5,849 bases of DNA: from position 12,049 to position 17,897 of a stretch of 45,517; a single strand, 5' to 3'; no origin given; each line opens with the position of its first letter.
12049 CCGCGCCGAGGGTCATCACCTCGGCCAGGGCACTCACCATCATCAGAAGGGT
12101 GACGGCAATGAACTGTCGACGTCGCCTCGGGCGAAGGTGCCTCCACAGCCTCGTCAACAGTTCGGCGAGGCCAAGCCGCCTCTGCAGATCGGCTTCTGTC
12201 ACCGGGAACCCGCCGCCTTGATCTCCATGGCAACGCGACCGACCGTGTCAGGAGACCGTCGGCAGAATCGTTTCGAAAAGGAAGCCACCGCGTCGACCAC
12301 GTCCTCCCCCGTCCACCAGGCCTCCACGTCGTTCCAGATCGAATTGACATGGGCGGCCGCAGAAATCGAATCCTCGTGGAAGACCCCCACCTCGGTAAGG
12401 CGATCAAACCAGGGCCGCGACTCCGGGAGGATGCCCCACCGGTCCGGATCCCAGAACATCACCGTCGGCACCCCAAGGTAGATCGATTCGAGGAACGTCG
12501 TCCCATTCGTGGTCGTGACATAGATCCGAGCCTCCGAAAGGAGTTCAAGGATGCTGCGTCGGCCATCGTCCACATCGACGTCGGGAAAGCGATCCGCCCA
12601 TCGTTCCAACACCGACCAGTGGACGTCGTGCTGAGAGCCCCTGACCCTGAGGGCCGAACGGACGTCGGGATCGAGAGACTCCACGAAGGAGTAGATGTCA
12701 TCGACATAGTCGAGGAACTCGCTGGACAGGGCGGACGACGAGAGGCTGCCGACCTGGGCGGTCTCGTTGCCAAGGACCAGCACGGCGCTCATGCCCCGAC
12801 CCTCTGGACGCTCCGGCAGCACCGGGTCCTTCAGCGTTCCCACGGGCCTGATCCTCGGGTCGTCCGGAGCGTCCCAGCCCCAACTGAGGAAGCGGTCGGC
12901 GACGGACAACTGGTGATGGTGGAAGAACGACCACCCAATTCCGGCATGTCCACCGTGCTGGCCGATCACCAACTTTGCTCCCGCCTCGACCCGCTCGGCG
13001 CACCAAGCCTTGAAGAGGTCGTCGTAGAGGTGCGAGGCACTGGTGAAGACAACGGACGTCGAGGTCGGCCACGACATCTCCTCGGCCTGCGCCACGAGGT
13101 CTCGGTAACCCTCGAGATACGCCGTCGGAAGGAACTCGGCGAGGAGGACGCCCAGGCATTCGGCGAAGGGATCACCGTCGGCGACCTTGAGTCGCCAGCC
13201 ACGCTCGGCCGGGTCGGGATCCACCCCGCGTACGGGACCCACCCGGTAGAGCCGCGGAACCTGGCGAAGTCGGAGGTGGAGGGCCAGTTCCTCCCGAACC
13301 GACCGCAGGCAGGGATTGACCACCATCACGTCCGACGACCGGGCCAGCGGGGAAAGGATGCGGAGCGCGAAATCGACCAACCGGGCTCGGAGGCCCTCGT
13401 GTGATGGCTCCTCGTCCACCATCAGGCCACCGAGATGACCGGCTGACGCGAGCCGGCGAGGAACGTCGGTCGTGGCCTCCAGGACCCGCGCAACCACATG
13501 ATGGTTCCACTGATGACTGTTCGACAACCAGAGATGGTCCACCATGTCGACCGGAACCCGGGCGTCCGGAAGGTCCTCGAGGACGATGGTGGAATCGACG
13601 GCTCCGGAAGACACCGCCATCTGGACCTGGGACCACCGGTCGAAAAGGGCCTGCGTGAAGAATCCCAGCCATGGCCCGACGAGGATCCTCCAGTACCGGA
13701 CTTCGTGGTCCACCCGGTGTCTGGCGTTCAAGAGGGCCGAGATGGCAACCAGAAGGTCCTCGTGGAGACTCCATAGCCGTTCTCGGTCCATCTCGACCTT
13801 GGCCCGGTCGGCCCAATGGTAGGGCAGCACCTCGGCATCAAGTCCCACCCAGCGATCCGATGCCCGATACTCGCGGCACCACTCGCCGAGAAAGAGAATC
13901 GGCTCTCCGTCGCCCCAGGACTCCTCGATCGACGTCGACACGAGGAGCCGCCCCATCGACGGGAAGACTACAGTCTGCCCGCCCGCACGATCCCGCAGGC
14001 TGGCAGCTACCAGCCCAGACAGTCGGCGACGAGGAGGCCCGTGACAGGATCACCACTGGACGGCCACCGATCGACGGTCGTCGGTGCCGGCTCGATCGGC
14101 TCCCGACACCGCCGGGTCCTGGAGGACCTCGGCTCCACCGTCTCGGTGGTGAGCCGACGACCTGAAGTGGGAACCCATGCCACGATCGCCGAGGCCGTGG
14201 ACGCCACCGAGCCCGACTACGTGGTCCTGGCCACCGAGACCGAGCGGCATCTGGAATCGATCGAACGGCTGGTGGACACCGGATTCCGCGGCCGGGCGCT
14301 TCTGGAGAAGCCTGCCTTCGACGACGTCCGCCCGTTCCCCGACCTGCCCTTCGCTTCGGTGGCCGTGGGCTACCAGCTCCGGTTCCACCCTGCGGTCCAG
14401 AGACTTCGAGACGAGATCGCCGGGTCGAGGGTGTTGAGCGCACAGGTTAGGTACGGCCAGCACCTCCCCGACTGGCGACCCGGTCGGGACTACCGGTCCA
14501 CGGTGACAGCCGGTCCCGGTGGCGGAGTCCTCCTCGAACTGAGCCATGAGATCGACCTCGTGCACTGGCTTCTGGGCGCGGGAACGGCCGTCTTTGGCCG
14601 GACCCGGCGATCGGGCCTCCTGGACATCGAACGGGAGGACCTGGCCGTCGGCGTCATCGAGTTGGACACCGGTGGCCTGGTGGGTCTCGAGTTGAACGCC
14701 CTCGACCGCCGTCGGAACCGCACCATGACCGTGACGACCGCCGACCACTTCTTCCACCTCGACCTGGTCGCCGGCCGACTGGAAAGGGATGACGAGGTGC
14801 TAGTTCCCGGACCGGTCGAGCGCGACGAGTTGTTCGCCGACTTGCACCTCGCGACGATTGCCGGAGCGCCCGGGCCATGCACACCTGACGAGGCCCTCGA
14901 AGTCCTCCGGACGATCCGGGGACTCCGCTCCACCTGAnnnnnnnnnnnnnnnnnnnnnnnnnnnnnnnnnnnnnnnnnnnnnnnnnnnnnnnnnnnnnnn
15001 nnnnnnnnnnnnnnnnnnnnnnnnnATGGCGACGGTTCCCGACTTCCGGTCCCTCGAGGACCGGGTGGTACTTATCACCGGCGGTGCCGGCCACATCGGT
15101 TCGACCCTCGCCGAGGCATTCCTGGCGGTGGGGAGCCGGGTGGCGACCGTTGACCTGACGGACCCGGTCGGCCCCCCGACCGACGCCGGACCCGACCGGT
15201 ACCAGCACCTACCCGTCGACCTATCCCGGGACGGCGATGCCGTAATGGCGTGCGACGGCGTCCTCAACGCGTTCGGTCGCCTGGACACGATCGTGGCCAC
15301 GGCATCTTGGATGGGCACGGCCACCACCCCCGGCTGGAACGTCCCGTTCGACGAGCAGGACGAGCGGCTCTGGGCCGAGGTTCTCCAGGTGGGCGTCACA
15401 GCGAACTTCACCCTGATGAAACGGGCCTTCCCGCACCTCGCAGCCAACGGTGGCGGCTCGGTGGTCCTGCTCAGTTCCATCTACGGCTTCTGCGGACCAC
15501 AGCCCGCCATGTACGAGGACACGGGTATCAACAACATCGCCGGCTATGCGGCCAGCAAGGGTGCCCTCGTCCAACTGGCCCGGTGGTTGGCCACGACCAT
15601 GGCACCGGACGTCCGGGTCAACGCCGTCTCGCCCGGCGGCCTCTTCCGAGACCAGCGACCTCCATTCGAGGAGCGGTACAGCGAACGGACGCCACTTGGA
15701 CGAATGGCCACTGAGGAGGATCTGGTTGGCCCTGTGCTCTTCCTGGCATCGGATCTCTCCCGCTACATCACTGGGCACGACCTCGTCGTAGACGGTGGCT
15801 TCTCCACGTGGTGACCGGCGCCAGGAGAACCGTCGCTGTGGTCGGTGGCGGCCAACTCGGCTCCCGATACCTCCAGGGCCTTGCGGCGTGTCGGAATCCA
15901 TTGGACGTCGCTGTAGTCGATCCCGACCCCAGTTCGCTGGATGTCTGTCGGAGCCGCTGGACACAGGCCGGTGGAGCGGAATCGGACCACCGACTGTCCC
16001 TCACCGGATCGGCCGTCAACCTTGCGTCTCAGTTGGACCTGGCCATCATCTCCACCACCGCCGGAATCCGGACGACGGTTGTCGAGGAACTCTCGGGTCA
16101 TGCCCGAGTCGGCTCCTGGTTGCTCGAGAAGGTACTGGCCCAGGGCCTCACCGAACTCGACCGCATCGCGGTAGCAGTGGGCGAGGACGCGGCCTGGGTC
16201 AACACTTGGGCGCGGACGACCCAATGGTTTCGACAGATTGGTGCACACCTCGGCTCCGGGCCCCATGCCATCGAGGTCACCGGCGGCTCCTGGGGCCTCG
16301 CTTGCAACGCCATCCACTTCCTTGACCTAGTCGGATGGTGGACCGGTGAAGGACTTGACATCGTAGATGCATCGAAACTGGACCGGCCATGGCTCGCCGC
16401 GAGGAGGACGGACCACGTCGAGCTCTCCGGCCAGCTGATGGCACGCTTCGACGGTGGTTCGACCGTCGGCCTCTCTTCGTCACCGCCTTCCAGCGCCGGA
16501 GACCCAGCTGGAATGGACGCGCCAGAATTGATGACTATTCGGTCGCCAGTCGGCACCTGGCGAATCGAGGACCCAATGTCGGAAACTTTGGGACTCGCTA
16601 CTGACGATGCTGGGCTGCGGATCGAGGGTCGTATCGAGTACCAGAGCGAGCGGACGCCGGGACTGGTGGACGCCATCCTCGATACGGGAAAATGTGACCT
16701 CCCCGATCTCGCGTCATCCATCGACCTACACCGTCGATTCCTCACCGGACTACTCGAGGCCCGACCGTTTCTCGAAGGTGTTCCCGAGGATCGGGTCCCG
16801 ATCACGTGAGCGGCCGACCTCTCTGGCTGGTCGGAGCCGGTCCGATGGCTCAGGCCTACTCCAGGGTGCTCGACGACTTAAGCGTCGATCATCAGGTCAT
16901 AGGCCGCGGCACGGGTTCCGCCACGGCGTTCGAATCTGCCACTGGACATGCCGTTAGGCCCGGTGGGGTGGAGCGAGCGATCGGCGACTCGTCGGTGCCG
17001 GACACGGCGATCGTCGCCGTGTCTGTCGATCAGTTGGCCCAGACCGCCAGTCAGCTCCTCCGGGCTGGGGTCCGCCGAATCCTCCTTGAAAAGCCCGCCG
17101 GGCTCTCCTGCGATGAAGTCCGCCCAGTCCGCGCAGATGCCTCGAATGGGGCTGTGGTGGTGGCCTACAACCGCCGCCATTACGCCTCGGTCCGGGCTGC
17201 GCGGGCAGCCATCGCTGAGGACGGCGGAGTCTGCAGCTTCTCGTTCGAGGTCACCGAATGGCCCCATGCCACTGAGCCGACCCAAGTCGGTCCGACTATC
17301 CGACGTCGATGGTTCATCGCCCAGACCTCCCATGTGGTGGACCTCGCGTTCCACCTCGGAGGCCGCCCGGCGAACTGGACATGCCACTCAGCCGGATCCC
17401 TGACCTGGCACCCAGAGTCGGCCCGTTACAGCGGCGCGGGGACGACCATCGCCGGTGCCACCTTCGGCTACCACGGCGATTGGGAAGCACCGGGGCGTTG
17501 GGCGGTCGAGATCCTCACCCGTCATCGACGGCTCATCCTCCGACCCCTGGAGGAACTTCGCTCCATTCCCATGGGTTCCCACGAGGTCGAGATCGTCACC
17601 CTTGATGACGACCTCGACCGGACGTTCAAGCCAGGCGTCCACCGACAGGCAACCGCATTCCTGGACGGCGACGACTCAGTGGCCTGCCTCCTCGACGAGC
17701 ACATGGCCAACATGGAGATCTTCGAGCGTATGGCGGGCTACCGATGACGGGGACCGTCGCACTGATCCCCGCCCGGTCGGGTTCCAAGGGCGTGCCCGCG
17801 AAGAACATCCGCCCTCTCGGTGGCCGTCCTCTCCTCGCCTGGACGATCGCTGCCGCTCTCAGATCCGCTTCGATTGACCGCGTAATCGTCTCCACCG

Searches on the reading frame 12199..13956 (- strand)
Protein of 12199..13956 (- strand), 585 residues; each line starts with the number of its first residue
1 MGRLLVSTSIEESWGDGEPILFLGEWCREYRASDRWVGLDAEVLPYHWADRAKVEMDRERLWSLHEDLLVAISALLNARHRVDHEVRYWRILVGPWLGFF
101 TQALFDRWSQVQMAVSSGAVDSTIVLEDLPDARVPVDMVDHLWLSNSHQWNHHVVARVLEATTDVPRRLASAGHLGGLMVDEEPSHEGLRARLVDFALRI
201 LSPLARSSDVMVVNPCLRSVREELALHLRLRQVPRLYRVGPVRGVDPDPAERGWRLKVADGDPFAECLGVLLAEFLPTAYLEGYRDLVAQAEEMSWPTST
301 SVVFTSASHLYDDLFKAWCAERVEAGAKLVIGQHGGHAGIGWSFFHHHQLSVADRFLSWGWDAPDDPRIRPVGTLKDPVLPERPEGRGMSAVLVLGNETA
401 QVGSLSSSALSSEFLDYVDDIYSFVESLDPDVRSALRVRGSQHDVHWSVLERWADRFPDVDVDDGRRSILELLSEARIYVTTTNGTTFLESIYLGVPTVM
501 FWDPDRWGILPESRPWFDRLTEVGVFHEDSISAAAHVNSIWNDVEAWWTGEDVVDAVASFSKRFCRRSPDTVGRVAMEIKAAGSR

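Call 6: search_protein_families(library=pfam, proteins=[window:12199-13956:-], max_evalue=0.001)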
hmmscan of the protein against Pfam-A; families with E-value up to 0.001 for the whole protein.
window:12199-13956:- (585 aa): 0 families

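Call 65: search_protein_families(library=ncbifam, proteins=[window:12199-13956:-], max_evalue=0.00001)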
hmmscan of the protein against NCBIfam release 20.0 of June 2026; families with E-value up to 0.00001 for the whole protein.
window:12199-13956:- (585 aa): 1 family
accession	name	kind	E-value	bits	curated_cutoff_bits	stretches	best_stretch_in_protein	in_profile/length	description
TIGR04331.1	o_ant_LIC12162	subfamily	7.8e-125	417.8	225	1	5-571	1-577/585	LIC12162 family transferase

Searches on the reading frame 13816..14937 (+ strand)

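Call 6: search_protein_families(library=pfam, proteins=[window:13816-14937:+], max_evalue=0.001)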
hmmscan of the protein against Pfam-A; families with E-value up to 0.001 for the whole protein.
window:13816-14937:+ (373 aa): 3 families
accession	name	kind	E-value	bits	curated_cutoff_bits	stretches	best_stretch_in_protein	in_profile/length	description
PF22725.1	GFO_IDH_MocA_C3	-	1.7e-08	34.9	27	1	205-304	15-114/124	GFO/IDH/MocA C-terminal domain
PF02894.22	GFO_IDH_MocA_C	-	6.7e-06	26.5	22.9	1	232-292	36-100/218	Oxidoreductase family, C-terminal alpha/beta domain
PF02826.25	2-Hacid_dh_C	-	0.00054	19.8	25.1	1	57-122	9-77/178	D-isomer specific 2-hydroxyacid dehydrogenase, NAD binding domain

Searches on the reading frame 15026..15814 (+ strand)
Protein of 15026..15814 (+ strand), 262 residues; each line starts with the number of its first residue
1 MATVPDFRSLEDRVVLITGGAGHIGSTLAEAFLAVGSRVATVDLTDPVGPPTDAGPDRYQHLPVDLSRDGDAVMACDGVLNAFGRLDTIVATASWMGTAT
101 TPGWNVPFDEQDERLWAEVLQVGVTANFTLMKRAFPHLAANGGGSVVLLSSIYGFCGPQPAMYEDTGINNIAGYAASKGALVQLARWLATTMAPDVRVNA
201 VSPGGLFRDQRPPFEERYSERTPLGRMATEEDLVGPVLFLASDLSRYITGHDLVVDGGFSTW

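Call 6: search_protein_families(library=pfam, proteins=[window:15026-15814:+], max_evalue=0.001)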
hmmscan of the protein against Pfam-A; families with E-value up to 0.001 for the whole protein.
window:15026-15814:+ (262 aa): 4 families
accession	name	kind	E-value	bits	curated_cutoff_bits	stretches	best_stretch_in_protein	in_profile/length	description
PF13561.12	adh_short_C2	-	2.6e-36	125.8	27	1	24-260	8-236/236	Enoyl-(Acyl carrier protein) reductase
PF00106.31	adh_short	-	4.4e-25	88.7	26.6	1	13-205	1-181/195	short chain dehydrogenase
PF01370.27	Epimerase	-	7.1e-07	29.3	20.9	0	15-44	1-30/240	NAD dependent epimerase/dehydratase family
PF16363.11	GDP_Man_Dehyd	-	0.00077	19.4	27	0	16-42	1-27/332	GDP-mannose 4,6 dehydratase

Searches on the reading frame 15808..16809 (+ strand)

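Call 6: search_protein_families(library=pfam, proteins=[window:15808-16809:+], max_evalue=0.001)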
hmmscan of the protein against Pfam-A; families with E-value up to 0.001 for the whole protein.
window:15808-16809:+ (333 aa): 0 families

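Call 48: search_protein_families(library=pfam, proteins=[window:15808-16809:+], max_evalue=0.01)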
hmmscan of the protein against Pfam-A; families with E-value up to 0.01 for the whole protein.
window:15808-16809:+ (333 aa): 1 family
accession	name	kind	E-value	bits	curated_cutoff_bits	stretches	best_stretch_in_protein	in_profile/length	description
PF02254.24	TrkA_N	-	0.0042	17.8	23.8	0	9-53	1-43/116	TrkA-N domain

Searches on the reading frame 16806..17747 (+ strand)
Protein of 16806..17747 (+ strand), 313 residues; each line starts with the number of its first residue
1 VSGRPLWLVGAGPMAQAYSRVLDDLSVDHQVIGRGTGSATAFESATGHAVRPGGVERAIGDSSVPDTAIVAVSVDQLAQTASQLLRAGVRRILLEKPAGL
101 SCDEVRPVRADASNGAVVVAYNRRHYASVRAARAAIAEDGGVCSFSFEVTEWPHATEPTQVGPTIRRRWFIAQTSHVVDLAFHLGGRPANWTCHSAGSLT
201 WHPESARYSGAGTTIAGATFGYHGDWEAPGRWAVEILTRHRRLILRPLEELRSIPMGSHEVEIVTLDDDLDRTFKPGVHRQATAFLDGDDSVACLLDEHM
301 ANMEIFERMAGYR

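Call 6: search_protein_families(library=pfam, proteins=[window:16806-17747:+], max_evalue=0.001)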
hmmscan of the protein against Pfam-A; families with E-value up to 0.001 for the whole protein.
window:16806-17747:+ (313 aa): 1 family
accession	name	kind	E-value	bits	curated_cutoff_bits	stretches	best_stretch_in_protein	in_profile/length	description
PF01408.29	GFO_IDH_MocA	-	0.00059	21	24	0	8-113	5-110/120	Oxidoreductase family, NAD-binding Rossmann fold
